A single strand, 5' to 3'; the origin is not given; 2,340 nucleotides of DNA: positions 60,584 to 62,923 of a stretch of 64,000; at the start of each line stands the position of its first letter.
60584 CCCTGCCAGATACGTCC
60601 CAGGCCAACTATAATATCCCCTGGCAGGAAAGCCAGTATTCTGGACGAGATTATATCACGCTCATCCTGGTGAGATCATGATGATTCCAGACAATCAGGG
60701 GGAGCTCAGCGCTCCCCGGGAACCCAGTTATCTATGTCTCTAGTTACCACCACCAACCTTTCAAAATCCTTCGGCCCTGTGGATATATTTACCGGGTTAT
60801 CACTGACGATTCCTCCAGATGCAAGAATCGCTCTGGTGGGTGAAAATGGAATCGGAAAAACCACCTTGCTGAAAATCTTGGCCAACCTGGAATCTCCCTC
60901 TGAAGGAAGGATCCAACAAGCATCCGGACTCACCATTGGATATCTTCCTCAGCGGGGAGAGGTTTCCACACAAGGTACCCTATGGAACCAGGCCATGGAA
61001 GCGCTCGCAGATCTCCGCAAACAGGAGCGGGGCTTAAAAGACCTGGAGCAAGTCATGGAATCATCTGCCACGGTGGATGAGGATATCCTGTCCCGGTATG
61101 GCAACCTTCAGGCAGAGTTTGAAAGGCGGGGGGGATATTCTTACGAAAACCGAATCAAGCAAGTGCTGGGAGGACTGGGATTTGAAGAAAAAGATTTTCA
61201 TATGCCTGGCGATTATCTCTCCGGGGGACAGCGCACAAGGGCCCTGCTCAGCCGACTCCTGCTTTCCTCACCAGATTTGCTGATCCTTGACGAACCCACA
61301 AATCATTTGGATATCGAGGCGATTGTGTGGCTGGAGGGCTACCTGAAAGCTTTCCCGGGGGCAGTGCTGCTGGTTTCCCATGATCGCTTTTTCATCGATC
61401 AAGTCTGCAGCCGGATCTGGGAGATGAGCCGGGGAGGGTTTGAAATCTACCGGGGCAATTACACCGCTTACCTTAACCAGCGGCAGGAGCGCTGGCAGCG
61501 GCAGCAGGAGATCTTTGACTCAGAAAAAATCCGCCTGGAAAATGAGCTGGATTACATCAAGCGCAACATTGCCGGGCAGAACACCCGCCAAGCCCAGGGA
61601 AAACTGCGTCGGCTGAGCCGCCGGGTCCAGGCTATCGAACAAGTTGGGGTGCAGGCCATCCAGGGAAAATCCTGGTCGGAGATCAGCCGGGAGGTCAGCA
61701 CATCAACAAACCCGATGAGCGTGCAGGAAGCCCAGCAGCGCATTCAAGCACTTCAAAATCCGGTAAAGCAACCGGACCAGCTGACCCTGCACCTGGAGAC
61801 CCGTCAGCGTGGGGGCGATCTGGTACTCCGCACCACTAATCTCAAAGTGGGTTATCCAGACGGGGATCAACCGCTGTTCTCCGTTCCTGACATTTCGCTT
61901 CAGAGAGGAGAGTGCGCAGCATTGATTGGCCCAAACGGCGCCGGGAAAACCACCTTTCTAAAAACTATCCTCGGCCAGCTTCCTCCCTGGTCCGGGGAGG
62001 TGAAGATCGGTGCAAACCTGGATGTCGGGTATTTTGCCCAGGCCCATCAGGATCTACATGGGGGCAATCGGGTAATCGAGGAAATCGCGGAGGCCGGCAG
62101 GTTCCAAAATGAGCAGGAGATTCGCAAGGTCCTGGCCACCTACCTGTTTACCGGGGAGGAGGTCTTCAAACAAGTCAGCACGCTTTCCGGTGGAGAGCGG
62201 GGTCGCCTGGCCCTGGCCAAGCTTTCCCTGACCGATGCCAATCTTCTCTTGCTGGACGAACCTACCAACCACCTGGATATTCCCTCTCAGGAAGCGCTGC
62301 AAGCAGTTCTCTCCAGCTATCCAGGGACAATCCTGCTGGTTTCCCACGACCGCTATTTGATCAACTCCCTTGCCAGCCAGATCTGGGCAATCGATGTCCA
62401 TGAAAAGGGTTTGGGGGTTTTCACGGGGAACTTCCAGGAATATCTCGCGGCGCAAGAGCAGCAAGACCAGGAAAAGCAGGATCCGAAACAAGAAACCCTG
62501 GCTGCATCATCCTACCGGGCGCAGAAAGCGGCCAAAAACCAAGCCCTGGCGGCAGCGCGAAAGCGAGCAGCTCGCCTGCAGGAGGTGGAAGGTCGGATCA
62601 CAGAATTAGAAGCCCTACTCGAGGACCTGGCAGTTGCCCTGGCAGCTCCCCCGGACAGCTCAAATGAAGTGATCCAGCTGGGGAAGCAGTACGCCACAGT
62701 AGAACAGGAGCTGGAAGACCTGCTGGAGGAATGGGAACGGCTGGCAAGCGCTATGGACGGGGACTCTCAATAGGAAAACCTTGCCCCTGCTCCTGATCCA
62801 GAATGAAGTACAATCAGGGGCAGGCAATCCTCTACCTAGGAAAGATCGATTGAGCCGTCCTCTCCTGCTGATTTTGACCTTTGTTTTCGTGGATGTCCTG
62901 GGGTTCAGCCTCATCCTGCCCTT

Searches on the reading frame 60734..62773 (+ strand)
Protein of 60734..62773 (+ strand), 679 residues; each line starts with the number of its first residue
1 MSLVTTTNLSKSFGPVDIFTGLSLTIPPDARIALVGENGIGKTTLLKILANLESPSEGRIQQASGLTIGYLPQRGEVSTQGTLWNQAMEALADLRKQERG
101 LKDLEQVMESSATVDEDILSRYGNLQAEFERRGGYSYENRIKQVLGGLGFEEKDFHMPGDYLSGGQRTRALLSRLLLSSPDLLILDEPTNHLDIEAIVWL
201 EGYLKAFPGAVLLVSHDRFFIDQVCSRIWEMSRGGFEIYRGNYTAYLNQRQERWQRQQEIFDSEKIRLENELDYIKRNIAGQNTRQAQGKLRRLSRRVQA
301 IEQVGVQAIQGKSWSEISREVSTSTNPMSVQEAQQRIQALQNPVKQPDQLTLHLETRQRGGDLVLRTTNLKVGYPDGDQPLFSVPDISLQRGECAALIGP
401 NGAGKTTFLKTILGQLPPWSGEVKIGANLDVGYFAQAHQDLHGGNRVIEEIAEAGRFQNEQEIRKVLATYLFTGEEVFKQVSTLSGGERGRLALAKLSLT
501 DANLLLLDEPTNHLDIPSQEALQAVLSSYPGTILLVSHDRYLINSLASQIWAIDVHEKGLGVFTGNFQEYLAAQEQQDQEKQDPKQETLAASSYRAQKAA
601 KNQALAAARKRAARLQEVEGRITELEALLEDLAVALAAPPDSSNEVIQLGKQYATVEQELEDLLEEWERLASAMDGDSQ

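Call 23: search_protein_families(library=pfam, proteins=[window:60734-62773:+], max_evalue=10)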
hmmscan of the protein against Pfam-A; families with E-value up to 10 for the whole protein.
window:60734-62773:+ (679 aa): 54 families (the best 25 are shown)
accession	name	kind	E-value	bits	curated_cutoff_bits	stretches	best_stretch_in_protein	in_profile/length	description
PF00005.33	ABC_tran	-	4.4e-50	170.3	25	2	20-190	2-137/137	ABC transporter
PF13304.12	AAA_21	-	4.4e-16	60.2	27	4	395-412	2-19/304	AAA domain, putative AbiEii toxin, Type IV TA system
PF12848.13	ABC_tran_Xtn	-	1.8e-11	44.4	25.9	2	229-303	1-75/85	ABC transporter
PF16326.10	ABC_tran_CTD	-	1e-08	35.7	32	1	609-671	4-68/69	ABC transporter C-terminal domain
PF13401.12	AAA_22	-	9.5e-08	32.9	27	2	393-473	6-60/130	AAA domain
PF02463.25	SMC_N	-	1.1e-07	32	40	2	394-413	26-48/220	RecF/RecN/SMC N terminal domain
PF13191.12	AAA_16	-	1.1e-06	29.6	32.6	2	390-526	22-156/167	AAA ATPase domain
PF13555.12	AAA_29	-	3.9e-06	26.9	27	2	387-409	17-39/61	P-loop containing region of AAA domain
PF13175.12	AAA_15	-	4.5e-06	27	32.1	2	33-52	27-46/374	AAA ATPase domain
PF13479.12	AAA_24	-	1.5e-05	25.3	27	2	30-49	3-22/195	AAA domain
PF05729.18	NACHT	-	1.8e-05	25.1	26.7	2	32-51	3-22/167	NACHT domain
PF02367.23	TsaE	-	3.4e-05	24.2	26.6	2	389-416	18-45/128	Threonylcarbamoyl adenosine biosynthesis protein TsaE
PF03193.22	RsgA_GTPase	-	0.00014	22.2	30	2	392-423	106-137/174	RsgA GTPase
PF00004.35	AAA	-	0.00015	22.6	21.2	2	33-51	2-20/131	ATPase family associated with various cellular activities (AAA)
PF19263.5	DUF5906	-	0.00019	22.5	27.6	2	397-435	1-40/114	Family of unknown function (DUF5906)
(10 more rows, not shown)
